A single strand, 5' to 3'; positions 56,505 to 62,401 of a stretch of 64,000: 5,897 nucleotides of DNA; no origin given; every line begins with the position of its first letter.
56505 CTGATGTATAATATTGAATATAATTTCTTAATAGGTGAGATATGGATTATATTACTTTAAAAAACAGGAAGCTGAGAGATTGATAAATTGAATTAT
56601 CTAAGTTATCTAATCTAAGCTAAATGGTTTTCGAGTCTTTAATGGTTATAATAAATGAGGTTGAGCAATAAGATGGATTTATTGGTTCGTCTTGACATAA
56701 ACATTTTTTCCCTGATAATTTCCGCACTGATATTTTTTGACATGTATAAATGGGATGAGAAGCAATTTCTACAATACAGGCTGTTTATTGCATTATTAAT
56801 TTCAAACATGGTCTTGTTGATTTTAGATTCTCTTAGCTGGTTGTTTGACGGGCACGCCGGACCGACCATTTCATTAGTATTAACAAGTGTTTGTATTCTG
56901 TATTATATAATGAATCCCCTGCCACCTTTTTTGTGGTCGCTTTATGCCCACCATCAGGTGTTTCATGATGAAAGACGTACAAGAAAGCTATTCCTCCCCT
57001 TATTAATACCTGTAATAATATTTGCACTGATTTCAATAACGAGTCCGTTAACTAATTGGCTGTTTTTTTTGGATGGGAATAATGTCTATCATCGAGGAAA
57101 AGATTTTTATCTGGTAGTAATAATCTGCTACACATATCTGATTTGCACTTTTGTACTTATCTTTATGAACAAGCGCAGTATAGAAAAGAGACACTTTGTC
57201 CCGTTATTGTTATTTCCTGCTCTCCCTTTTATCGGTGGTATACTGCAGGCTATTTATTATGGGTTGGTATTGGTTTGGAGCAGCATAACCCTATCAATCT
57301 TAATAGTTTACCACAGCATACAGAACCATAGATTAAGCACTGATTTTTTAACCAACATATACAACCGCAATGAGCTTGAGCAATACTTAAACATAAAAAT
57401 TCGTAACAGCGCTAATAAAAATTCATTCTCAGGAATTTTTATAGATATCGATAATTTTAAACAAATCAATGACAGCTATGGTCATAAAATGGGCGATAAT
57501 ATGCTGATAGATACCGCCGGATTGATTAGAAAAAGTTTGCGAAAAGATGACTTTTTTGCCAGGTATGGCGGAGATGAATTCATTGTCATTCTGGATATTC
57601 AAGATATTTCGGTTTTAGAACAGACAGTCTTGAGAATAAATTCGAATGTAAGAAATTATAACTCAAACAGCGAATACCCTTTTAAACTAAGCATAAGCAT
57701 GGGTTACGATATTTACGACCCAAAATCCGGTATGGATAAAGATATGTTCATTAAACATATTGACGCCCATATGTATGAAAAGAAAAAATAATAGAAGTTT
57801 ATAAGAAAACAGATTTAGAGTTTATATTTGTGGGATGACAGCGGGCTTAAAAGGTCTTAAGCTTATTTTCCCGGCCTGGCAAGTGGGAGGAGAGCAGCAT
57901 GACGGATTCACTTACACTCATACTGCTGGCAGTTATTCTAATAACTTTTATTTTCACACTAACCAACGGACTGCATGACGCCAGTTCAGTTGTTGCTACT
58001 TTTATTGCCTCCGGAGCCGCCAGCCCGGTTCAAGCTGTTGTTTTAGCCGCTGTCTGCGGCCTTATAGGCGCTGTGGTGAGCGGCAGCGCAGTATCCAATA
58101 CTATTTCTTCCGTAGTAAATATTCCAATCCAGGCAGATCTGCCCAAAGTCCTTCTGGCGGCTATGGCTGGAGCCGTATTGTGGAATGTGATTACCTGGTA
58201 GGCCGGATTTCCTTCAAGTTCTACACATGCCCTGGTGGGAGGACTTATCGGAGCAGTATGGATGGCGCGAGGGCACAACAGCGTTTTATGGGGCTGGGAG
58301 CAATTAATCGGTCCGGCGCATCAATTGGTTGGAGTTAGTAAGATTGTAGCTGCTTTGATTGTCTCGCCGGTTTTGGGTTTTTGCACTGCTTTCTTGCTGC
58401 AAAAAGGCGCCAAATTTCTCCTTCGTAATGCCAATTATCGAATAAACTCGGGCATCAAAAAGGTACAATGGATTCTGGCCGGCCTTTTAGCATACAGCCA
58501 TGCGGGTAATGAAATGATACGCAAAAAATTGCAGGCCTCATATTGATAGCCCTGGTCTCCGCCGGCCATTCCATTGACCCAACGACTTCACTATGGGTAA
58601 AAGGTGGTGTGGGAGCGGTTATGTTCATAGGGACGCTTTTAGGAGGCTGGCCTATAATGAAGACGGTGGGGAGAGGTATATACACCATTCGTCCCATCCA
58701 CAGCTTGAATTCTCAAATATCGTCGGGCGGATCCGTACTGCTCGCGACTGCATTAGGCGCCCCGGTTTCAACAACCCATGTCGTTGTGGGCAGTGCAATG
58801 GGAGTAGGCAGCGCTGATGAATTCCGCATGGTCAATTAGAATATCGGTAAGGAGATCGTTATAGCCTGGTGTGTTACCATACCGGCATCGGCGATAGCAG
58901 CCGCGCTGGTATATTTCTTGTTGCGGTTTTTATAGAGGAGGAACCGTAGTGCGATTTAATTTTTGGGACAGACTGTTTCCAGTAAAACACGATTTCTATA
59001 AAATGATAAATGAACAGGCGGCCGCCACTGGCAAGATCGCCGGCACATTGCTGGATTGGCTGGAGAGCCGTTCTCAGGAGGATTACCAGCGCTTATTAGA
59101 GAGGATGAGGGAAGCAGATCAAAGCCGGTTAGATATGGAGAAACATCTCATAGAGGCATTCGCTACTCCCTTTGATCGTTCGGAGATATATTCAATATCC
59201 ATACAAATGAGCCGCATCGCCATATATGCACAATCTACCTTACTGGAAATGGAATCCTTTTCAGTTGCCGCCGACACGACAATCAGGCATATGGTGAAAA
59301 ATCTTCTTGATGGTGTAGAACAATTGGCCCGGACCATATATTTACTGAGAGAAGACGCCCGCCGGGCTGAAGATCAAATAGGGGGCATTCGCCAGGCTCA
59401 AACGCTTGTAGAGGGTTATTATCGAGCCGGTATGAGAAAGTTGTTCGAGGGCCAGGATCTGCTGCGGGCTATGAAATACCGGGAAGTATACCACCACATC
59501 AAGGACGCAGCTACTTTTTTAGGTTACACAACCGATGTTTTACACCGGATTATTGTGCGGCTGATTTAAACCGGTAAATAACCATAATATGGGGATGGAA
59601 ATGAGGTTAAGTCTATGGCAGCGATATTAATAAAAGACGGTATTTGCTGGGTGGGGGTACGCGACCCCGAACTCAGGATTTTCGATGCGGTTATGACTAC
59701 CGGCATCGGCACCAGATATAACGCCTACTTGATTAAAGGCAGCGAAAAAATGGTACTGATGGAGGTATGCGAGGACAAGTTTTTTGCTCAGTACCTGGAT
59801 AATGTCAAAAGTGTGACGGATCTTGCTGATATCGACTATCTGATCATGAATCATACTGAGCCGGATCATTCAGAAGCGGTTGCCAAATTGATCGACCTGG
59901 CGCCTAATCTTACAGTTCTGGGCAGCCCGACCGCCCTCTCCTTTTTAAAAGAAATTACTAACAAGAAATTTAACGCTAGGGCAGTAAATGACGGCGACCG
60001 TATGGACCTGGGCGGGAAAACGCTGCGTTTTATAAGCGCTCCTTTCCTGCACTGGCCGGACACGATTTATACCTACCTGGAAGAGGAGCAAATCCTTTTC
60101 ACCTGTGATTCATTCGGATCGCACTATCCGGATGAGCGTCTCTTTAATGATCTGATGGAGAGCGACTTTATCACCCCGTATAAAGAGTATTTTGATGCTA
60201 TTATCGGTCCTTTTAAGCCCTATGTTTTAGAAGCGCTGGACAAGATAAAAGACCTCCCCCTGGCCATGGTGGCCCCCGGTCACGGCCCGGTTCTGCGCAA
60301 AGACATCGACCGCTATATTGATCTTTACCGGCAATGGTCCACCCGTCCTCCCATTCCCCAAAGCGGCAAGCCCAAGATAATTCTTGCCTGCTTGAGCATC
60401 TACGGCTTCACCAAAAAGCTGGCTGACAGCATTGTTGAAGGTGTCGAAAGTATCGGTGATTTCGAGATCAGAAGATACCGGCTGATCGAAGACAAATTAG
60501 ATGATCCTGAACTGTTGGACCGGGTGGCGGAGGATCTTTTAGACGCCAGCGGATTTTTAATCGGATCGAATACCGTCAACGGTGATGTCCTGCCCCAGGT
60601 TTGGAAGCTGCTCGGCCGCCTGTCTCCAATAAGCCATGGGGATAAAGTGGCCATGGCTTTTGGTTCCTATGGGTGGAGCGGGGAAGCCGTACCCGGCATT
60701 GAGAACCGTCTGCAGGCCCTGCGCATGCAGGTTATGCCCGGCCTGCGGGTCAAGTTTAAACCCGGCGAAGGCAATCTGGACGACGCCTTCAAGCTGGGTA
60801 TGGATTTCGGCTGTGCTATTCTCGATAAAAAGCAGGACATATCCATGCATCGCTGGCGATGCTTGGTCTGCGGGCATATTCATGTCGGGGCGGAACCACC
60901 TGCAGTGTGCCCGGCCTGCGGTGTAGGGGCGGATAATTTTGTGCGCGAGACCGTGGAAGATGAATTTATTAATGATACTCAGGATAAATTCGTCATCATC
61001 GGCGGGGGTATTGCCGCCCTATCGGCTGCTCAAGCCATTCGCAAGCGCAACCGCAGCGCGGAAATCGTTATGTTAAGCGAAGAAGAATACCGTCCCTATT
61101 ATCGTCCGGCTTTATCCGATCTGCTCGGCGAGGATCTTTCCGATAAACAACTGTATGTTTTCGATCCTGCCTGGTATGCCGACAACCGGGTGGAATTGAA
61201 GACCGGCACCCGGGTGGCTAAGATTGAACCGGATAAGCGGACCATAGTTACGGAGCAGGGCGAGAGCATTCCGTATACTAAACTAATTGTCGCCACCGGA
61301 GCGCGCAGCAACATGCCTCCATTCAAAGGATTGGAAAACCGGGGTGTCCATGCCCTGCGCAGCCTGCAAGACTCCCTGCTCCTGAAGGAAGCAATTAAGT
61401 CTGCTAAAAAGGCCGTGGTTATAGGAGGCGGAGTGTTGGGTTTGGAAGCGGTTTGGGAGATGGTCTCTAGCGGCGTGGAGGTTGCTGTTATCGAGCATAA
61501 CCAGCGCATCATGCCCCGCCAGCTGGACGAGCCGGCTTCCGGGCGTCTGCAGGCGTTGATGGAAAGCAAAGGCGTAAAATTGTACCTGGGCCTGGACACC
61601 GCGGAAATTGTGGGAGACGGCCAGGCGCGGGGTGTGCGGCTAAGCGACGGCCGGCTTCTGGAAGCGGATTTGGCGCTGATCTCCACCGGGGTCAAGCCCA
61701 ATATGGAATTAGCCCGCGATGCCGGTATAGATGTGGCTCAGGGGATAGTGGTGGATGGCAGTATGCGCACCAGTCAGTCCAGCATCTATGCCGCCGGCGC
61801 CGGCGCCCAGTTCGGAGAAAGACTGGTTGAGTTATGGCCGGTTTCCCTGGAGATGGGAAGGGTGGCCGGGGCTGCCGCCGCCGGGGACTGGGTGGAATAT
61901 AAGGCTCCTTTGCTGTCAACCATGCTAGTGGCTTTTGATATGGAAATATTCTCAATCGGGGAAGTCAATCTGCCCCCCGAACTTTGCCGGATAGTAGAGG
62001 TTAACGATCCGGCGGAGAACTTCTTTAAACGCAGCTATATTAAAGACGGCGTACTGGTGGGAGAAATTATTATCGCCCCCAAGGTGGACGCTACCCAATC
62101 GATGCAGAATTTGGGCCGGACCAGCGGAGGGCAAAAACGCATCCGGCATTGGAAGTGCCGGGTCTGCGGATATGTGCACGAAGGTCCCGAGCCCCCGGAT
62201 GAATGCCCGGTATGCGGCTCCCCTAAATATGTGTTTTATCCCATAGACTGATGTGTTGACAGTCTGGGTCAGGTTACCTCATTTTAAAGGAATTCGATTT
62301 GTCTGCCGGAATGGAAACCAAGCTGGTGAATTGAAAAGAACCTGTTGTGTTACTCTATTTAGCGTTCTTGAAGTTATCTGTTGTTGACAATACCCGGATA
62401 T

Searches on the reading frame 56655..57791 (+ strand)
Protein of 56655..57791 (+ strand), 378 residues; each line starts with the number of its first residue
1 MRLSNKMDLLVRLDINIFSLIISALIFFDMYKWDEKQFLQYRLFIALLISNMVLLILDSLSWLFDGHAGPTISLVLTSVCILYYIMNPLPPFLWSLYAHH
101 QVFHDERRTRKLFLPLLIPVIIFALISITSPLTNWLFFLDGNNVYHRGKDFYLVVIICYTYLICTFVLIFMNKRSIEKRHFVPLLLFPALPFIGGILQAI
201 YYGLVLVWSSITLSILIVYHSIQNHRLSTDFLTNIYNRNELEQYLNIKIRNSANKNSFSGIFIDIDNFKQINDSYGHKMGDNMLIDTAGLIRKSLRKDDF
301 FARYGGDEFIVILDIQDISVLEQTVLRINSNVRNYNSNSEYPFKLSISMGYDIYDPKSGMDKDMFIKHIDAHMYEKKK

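Call 39: search_protein_families(library=ncbifam, proteins=[window:56655-57791:+], max_evalue=0.00001)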
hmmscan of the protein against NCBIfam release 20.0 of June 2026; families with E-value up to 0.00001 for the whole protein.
window:56655-57791:+ (378 aa): 19 families
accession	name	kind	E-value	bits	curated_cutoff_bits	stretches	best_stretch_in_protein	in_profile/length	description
TIGR00254.1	GGDEF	domain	1.5e-34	119.2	37.4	1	228-378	6-158/168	diguanylate cyclase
NF007423.1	PRK09966.1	equivalog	7.1e-34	117.3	325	1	225-377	237-390/390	diguanylate cyclase DgcN/YfiN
NF007135.0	PRK09581.1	equivalog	3.4e-30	105.2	474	1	229-378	294-446/457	PleD family two-component system response regulator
NF038266.1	diguan_SiaD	equivalog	5.3e-30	104.6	290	1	228-377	95-245/252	biofilm regulation diguanylate cyclase SiaD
NF007380.0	PRK09894.1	equivalog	1.2e-26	93.8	256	1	211-378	113-278/296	diguanylate cyclase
NF007474.0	PRK10060.1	equivalog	1.7e-26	92.6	782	1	228-377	238-385/663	cyclic di-GMP phosphodiesterase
NF040885.1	diguan_DgcJ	equivalog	2.6e-23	82.6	500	1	213-378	323-487/493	diguanylate cyclase DgcJ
NF051473.1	DigCycDgcsShew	equivalog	4.8e-23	82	400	1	219-377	128-281/291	diguanylate cyclase DgcS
NF041606.1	dguan_cyc_DgcA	equivalog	8.3e-23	80.9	370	1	226-377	177-329/340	diguanylate cyclase DgcA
NF007298.0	PRK09776.1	equivalog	4.9e-22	77.7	1135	1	203-336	662-794/1111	diguanylate cyclase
NF011955.1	PRK15426.1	equivalog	3.9e-21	74.8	408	1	216-352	388-526/564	cellulose biosynthesis regulator diguanylate cyclase DgcQ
NF007599.0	PRK10245.1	equivalog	1.1e-20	73.4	402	1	200-378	182-361/371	diguanylate cyclase AdrA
NF047654.1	DiguCycDgcRLepto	equivalog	2e-20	72.9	500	1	228-377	134-286/295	diguanylate cyclase DgcR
NF008467.0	PRK11359.1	equivalog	3.7e-17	61.6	857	1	228-374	377-519/800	oxygen-sensing cyclic-di-GMP phosphodiesterase DosP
NF053781.1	cdiGMPphdstlr2612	equivalog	1.3e-14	52.9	1600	1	225-314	838-929/1268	Tlr1612 family c-di-GMP phosphodiesterase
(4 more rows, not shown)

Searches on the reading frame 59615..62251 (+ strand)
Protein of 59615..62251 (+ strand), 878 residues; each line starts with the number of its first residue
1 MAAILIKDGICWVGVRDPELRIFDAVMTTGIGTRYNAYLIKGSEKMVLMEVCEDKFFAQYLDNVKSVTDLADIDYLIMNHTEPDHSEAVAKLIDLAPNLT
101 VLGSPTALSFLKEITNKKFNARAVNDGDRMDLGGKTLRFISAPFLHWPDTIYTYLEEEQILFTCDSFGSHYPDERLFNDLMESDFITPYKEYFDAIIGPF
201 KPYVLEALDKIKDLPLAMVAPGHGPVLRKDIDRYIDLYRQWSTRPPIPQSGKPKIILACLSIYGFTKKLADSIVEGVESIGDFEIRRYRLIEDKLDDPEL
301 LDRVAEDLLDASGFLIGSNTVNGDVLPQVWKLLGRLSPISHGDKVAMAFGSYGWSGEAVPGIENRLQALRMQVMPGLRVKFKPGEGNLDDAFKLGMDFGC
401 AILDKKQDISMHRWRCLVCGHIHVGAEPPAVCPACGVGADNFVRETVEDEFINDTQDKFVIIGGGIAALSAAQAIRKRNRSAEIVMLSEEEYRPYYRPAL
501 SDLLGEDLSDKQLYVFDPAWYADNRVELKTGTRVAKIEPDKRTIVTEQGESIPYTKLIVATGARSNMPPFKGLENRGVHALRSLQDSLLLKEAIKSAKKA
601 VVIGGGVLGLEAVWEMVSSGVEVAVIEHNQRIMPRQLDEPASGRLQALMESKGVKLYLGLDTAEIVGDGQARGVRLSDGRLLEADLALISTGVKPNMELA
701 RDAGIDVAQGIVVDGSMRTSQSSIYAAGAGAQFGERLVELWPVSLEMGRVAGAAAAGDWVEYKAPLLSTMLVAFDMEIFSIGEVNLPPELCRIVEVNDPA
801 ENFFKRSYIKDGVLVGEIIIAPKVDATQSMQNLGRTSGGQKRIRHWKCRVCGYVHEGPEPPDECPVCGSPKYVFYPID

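Call 39: search_protein_families(library=ncbifam, proteins=[window:59615-62251:+], max_evalue=0.00001)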
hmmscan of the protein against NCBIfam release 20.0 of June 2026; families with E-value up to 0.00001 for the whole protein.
window:59615-62251:+ (878 aa): 55 families (the best 25 are shown)
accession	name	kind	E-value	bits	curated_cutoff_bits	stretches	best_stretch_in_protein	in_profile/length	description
TIGR02374.1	nitri_red_nirB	equivalog_domain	1.8e-77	261.5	578.35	1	460-830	2-379/794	nitrite reductase large subunit NirB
NF008887.0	PRK11921.1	equivalog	1.2e-76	258.2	635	1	4-400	3-393/396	anaerobic nitric oxide reductase flavorubredoxin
NF003954.0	PRK05452.1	equivalog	3.9e-73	247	711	1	3-397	2-391/479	anaerobic nitric oxide reductase flavorubredoxin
NF045765.1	PhenlGlyoxDHPadH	equivalog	1.1e-68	232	475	1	456-827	2-380/416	NADH-dependent phenylglyoxylate dehydrogenase subunit epsilon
NF041682.1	ant_diox_AndAa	equivalog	7.4e-61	206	650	1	456-745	3-299/406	anthranilate 1,2-dioxygenase system ferredoxin--NAD(+) reductase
NF042949.2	3PPDioc_HcaD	equivalog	2e-58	198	450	1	457-731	2-276/386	3-phenylpropionate/cinnamic acid dioxygenase ferredoxin--NAD(+) reductase subunit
NF003437.0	PRK04965.1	equivalog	1e-54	186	392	1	457-745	3-290/378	NADH:flavorubredoxin reductase NorW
NF007286.0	PRK09754.1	equivalog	1.4e-51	175.5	447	1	458-729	5-275/400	phenylpropionate dioxygenase ferredoxin reductase subunit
NF011565.0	PRK14989.1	subfamily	3.1e-47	161.2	883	1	458-822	5-376/847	nitrite reductase large subunit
NF007123.0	PRK09564.1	equivalog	1.2e-45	156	458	1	458-782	2-341/444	CoA-disulfide reductase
TIGR03385.1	CoA_CoA_reduc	equivalog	2.9e-41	141.7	578.8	1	458-782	1-340/439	CoA-disulfide reductase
NF046103.1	NOXase_Strep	equivalog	1.8e-28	99.7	600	1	458-732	1-282/442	H2O-forming NADH oxidase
TIGR02053.1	MerA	equivalog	2.3e-25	89.5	454.45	1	540-731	115-308/465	mercury(II) reductase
TIGR01350.1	lipoamide_DH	equivalog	4.7e-25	88.2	408.8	1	524-728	102-306/461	dihydrolipoyl dehydrogenase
NF041853.1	hythiocyan_redase_MerA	equivalog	6.5e-22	78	650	1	548-729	116-293/440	hypothiocyanous acid reductase MerA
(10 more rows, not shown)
